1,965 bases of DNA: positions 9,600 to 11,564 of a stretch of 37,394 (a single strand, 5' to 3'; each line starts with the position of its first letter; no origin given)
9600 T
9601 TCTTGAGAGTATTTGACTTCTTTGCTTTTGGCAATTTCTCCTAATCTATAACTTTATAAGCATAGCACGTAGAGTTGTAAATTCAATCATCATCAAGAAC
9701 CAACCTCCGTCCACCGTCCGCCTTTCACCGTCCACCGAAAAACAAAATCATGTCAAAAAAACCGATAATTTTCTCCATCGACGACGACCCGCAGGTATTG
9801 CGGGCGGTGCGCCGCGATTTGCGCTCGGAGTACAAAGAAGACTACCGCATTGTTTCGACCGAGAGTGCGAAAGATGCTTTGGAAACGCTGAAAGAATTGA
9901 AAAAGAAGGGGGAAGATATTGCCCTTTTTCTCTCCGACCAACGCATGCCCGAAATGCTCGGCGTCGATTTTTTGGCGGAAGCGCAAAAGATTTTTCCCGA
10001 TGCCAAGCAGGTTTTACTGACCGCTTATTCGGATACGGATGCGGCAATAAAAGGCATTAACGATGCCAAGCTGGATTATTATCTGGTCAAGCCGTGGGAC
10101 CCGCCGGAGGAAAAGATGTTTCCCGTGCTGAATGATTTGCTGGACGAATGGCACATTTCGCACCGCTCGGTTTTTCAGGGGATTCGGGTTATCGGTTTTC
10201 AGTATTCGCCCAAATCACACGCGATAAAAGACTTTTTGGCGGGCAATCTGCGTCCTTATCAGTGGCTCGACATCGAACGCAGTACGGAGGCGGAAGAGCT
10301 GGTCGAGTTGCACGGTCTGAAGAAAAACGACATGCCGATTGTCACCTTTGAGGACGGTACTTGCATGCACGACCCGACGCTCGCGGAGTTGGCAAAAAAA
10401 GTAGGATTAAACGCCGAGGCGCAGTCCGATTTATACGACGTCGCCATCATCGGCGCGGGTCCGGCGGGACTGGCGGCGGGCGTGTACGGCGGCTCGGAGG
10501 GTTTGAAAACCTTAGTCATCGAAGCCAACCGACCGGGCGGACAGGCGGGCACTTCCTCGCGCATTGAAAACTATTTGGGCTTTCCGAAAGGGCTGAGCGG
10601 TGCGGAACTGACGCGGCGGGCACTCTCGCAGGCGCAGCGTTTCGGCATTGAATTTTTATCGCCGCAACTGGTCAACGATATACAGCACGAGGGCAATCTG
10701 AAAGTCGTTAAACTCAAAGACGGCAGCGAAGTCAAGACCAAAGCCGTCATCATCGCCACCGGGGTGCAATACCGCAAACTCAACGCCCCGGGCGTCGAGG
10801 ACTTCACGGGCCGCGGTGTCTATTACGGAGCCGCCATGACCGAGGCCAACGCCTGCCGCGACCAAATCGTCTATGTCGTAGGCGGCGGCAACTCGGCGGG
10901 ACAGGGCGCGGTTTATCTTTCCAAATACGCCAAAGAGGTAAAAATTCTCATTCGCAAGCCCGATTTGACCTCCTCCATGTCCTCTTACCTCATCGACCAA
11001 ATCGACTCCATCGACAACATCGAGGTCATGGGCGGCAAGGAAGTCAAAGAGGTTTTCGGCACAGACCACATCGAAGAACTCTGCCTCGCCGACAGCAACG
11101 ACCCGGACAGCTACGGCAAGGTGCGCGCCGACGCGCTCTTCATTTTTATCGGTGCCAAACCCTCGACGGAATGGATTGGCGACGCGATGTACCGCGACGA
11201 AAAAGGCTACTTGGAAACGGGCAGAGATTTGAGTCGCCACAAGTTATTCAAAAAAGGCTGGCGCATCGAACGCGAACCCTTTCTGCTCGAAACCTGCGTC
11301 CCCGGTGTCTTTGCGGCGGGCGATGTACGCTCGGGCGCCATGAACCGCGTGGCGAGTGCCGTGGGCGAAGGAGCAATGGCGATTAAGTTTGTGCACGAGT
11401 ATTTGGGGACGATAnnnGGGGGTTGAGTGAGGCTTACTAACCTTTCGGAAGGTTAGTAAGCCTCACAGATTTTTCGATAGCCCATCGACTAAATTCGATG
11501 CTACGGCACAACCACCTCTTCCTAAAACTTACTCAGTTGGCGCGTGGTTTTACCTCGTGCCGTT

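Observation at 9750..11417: Receiver domain fused to a redox-dead glutaredoxin-like module and a CXXC-less thioredoxin-reductase-like flavoenzyme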

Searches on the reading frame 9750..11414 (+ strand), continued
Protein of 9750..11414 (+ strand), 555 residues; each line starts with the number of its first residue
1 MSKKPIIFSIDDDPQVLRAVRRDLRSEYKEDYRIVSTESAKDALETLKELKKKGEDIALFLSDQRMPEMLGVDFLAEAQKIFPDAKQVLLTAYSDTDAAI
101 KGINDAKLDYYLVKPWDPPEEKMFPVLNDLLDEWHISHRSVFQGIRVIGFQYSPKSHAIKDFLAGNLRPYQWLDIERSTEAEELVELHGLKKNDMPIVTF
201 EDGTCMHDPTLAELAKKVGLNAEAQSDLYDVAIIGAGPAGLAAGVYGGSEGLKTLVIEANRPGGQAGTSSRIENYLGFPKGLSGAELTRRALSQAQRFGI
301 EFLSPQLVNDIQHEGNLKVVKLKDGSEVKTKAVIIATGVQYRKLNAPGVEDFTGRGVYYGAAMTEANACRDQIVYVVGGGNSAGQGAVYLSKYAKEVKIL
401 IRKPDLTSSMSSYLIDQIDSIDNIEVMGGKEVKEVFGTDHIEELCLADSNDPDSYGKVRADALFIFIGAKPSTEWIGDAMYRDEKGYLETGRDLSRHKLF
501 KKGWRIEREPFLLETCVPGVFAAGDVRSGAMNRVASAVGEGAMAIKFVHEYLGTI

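Call 81: get_annotated_region(hit=H34, flank=4000)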
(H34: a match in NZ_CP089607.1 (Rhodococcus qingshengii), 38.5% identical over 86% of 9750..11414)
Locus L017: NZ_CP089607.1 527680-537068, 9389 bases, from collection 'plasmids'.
description: Rhodococcus qingshengii strain J1-2 plasmid unnamed, complete sequence
organism: Rhodococcus qingshengii (NCBI taxid 334542)
taxonomy: Bacteria; Actinomycetota; Actinomycetes; Mycobacteriales; Nocardiaceae; Rhodococcus; Rhodococcus qingshengii
host: -; source: cell culture,activated sludge; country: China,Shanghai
typing (MOB-suite, as given by PLSDB): non-mobilizable
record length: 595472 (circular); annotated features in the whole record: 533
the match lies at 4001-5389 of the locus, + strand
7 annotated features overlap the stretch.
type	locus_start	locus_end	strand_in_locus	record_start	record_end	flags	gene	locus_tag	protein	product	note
CDS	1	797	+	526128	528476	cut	-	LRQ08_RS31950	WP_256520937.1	FdhF/YdeP family oxidoreductase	-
CDS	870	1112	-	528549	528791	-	-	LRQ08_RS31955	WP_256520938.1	hypothetical protein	-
CDS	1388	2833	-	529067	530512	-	-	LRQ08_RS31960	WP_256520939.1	MFS transporter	-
CDS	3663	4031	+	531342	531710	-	-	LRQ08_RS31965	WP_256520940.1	UBP-type zinc finger domain-containing protein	-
CDS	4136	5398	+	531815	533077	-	-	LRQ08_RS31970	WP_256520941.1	FAD-dependent oxidoreductase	-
CDS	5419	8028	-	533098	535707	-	-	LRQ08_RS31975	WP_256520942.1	helix-turn-helix transcriptional regulator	GO:0006355 - regulation of DNA-templated transcription [Evidence IEA]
CDS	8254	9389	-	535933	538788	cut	-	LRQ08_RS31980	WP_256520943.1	AAA family ATPase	-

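Call 82: get_annotated_region(hit=H30, flank=4000)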
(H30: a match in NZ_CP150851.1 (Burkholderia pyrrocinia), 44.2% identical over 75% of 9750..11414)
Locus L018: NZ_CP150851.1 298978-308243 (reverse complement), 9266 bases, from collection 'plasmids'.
description: Burkholderia pyrrocinia strain BX1 plasmid unnamed, complete sequence
organism: Burkholderia pyrrocinia (NCBI taxid 60550)
taxonomy: Bacteria; Pseudomonadota; Betaproteobacteria; Burkholderiales; Burkholderiaceae; Burkholderia; Burkholderia pyrrocinia
host: -; source: -; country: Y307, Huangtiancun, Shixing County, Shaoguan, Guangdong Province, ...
typing (MOB-suite, as given by PLSDB): non-mobilizable
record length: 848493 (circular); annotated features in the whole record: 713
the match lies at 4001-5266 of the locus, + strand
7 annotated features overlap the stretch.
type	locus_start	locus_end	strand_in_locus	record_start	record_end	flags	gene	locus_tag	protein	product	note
CDS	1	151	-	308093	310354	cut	-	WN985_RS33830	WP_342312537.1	molybdopterin cofactor-binding domain-containing protein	-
CDS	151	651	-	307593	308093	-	-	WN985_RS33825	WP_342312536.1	(2Fe-2S)-binding protein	-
CDS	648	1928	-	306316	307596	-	-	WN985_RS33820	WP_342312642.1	c-type cytochrome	-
CDS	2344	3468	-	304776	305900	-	-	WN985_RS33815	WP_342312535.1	FAD-dependent monooxygenase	-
CDS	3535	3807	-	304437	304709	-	-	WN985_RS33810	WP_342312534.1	UBP-type zinc finger domain-containing protein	-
CDS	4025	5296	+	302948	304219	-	-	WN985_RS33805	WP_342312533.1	FAD-dependent oxidoreductase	-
CDS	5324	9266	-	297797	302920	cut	-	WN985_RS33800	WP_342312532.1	AAA family ATPase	-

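Call 85: find_encoding_contigs(protein=P0005, flank=6000, max_places=2)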
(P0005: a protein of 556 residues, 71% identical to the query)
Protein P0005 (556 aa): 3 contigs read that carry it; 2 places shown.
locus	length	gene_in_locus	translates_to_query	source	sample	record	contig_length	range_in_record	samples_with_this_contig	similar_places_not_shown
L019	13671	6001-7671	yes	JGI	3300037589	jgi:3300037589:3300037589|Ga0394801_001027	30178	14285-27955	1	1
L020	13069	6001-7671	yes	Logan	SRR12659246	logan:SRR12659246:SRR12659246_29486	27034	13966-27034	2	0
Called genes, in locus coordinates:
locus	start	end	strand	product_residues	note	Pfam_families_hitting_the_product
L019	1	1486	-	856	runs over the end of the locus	PF02239:Cytochrom_D1 (faint), PF10282:Lactonase (faint), PF23381:Beta-prop_IFT122_1st (faint), PF25174:Beta-prop_THOC3 (faint), PF21783:YNCE (faint), PF18962:Por_Secre_tail (weak)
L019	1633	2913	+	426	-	PF00801:PKD, PF18911:PKD_4, PF18962:Por_Secre_tail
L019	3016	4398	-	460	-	PF01554:MatE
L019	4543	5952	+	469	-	PF00027:cNMP_binding (weak), PF00512:HisKA (faint), PF02518:HATPase_c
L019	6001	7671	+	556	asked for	PF00072:Response_reg, PF13450:NAD_binding_8 (faint), PF01946:Thi4 (faint), PF00070:Pyr_redox (faint), PF00890:FAD_binding_2 (faint), PF07992:Pyr_redox_2, PF12831:FAD_oxidored (weak), PF13738:Pyr_redox_3, +2 more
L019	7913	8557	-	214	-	PF14014:DUF4230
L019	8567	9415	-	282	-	PF11306:DUF3108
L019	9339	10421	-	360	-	PF03706:LPG_synthase_TM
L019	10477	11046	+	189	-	PF02075:RuvC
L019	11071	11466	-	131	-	PF11969:DcpS_C, PF01230:HIT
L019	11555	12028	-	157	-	PF03449:GreA_GreB_N, PF01272:GreA_GreB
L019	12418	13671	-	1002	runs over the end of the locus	-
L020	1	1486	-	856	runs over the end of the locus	PF02239:Cytochrom_D1 (faint), PF10282:Lactonase (faint), PF23381:Beta-prop_IFT122_1st (faint), PF25174:Beta-prop_THOC3 (faint), PF21783:YNCE (faint), PF18962:Por_Secre_tail (weak)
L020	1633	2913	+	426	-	PF00801:PKD, PF18911:PKD_4, PF18962:Por_Secre_tail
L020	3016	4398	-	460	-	PF01554:MatE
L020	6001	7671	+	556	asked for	PF00072:Response_reg, PF13450:NAD_binding_8 (faint), PF01946:Thi4 (faint), PF00070:Pyr_redox (faint), PF00890:FAD_binding_2 (faint), PF07992:Pyr_redox_2, PF12831:FAD_oxidored (weak), PF13738:Pyr_redox_3, +2 more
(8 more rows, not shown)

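Call 86: find_encoding_contigs(protein=P0003, flank=6000, max_places=2)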
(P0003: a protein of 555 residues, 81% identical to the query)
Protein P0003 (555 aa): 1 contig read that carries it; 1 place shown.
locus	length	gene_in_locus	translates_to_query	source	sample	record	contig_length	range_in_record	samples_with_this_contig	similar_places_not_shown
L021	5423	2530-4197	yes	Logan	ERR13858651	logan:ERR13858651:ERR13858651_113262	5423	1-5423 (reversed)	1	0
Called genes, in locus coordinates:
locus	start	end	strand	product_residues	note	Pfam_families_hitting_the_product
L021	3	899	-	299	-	?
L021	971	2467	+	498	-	PF00027:cNMP_binding, PF02518:HATPase_c, PF14501:HATPase_c_5 (weak)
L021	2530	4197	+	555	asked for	PF00072:Response_reg, PF01266:DAO (faint), PF01946:Thi4 (faint), PF00070:Pyr_redox (faint), PF03486:HI0933_like (faint), PF07992:Pyr_redox_2, PF12831:FAD_oxidored (faint), PF13738:Pyr_redox_3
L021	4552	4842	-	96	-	-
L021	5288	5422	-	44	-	?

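Call 93: find_related_loci(query=window:9750-11414:+, collection=genome_contigs, flank=6000)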
Query window:9750-11414:+ (555 aa) in genome_contigs; peptide patterns used: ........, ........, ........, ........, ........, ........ (x = any residue, [..] = any of these).
59 stretches matched a pattern; 34 encode a relative of the query (tblastn E <= 1e-3); 34 distinct loci.
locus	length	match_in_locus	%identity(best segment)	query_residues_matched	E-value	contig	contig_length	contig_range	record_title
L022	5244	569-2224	64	3-555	0e+0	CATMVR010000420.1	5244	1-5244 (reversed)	MAG: uncultured Persicitalea sp. isolate SRR3960581_bin.6_MetaWRAP_v1.3_MAG genome assembly, contig: ERZ505222.2709, who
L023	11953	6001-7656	64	3-555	0e+0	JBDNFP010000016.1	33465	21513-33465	MAG: Spirosomataceae bacterium isolate concoct.141.WLB k141_32160, whole genome shotgun sequence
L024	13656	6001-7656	64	3-555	0e+0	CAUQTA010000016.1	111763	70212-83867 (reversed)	MAG TPA_asm: uncultured Sphingobacteriales bacterium isolate ERR9968855_bin.12_MetaWRAP_v1.3_MAG genome assembly, contig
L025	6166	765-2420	63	3-555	0e+0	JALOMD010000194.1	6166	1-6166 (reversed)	MAG: Cytophagales bacterium isolate Prado042 scaffold_33145, whole genome shotgun sequence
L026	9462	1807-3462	64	3-555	0e+0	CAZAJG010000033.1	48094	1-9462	MAG TPA_asm: uncultured Owenweeksia sp. isolate SRP268394_co1_36 genome assembly, contig: NODE_1145_length_48094_cov_5.1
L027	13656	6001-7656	63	3-555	0e+0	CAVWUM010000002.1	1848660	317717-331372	MAG: Schleiferiaceae bacterium isolate MFD03250.bin.1.51 genome assembly, contig: contig_1275, whole genome shotgun sequ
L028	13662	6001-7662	64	1-555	0e+0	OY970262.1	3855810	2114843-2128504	MAG: Schleiferiaceae bacterium isolate MFD03250.bin.1.24 genome assembly, chromosome: 1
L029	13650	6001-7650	66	3-553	0e+0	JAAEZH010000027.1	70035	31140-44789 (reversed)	MAG: Bacteroidetes bacterium isolate P03SST1bin.21 NODE_226_length_70035_cov_7.52834, whole genome shotgun sequence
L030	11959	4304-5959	63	3-555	0e+0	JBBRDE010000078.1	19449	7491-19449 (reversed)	MAG: Cytophagales bacterium isolate Co_metawrap_2438 Cmw_2438_k141_22756085_length_19449_cov_8.0000, whole genome shotgu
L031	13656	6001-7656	62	3-555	0e+0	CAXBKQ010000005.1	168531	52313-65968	MAG TPA_asm: uncultured Cryomorphaceae bacterium isolate ERR2762123_concoct_150 genome assembly, contig: ERZ3421833.39,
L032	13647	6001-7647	62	3-552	0e+0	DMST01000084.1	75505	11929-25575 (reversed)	MAG TPA_asm: Cytophagales bacterium isolate UBA9432 contig_80, whole genome shotgun sequence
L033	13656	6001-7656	63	3-555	0e+0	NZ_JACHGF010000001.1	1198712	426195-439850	Rhabdobacter roseus strain DSM 105074 Ga0415339_01, whole genome shotgun sequence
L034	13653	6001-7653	65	4-555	0e+0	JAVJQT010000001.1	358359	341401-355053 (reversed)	MAG: Cytophagales bacterium isolate D1-CHI-05 k141_81, whole genome shotgun sequence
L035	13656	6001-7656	63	3-555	0e+0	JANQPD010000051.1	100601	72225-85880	MAG: Owenweeksia sp. isolate IP29b_bin.152 k99_2593986, whole genome shotgun sequence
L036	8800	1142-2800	64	3-555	0e+0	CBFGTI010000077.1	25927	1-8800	MAG TPA_asm: uncultured Imperialibacter sp. isolate SRR17295757_binner13_Refined_27 genome assembly, contig: ERZ23398518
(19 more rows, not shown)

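Call 100: list_cluster_members(proteins=[window:9750-11414:+, P0002])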
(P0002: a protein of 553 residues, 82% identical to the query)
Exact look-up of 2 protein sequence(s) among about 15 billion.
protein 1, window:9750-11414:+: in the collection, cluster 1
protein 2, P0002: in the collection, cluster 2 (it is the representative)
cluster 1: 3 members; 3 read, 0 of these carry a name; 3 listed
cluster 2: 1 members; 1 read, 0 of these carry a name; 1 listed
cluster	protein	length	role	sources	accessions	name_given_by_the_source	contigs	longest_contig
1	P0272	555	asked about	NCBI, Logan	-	-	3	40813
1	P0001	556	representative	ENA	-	-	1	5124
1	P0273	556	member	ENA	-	-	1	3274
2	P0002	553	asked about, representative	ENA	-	-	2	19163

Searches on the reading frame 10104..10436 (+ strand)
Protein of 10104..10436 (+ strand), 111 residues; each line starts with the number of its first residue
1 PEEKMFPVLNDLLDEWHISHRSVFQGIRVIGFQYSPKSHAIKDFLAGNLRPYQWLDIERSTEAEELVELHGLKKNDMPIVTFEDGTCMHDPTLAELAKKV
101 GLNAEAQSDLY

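Call 9: find_homologous_proteins(query=window:10104-10436:+, max_evalue=0.001)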
Query seq(111 aa) (111 aa): 1 proteins with E <= 0.001 among 4 candidates.
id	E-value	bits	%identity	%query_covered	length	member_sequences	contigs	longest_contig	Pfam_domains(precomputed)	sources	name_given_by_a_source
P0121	6.0e-26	108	63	74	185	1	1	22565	PF00072.31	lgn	-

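Call 49: search_solved_structures(query=A3, max_evalue=10, show_alignments=3)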
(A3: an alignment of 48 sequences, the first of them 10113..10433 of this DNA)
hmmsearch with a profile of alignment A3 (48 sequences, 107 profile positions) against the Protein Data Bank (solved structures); distinct sequences matched with E-value up to 10: 44.
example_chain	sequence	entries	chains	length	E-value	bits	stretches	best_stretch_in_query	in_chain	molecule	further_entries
2lqo_A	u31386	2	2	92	1e-09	41.3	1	22-93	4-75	Putative glutaredoxin Rv3198.1/MT3292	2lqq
3zit_A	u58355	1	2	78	1.4e-05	28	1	23-85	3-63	THIOREDOXIN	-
3zij_A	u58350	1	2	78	3.5e-05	26.7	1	23-85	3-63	THIOREDOXIN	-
7c10_A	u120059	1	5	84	4.8e-05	26.3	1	23-105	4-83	Glutaredoxin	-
7c12_A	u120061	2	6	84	7.2e-05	25.7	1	23-105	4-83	Glutaredoxin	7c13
6abr_A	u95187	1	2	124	0.0012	21.7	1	32-85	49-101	Actin binding protein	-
6abs_A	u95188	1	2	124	0.002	21.1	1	32-85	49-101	Actin binding protein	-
7dwd_A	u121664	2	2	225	0.0032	20.4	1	16-82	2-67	Glutathione S-transferase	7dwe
3tot_A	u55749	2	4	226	0.0076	19.2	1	24-85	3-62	Glutathione s-transferase protein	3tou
7dwf_A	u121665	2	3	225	0.01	18.8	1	16-82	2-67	Glutathione S-transferase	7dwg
1h75_A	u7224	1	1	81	0.023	17.7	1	24-81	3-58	GLUTAREDOXIN-LIKE PROTEIN NRDH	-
3m3m_A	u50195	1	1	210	0.03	17.3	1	24-85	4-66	Glutathione S-transferase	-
4fiw_A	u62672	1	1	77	0.036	17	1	24-81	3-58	Putative glutaredoxin NrdH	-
4mjc_A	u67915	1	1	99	0.041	16.9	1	18-83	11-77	Probable glutaredoxin ssr2061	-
3qmx_A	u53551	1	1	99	0.041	16.8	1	18-83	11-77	Glutaredoxin A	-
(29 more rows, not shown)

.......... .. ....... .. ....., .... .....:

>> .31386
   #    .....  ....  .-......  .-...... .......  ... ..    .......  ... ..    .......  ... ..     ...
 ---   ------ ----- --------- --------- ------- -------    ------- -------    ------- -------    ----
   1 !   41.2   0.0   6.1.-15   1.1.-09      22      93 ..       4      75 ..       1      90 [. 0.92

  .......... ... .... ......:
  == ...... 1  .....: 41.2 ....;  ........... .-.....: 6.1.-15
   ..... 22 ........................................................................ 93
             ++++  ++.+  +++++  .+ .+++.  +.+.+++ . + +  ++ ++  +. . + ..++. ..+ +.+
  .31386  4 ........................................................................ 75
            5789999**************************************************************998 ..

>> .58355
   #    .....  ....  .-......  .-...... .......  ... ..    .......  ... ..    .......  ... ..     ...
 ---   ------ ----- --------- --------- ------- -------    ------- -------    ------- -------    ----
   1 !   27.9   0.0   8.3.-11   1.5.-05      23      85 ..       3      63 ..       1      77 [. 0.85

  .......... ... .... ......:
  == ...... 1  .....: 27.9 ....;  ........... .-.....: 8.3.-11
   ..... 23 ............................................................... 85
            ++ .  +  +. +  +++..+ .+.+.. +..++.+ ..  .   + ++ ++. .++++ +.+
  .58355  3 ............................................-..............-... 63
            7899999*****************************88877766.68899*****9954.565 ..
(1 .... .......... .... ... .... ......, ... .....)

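Call 56: predict_structure(alignment_id=A3)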
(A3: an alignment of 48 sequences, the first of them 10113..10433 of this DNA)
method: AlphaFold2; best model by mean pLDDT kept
length: 107 residues; sequences in the alignment: 48
mean_pLDDT: 88.0   pTM: 0.73
mean pLDDT of the five models: 88.0, 87.6, 87.2, 85.3, 84.8
residues with pLDDT >= 90: 75; 70-90: 17; 50-70: 14; < 50: 1
segments of 3 or more residues with pLDDT < 50: none
pLDDT, mean of each block of 10 residues (from residue 1): 74 68 94 97 96 95 93 94 95 93 63
secondary structure, 60 per line:
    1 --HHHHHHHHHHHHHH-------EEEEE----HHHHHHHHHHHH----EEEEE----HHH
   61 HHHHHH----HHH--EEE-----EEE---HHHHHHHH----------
elements in order: H3-16 E24-28 H33-44 E49-53 H58-66 E76-78 E84-86 H90-97
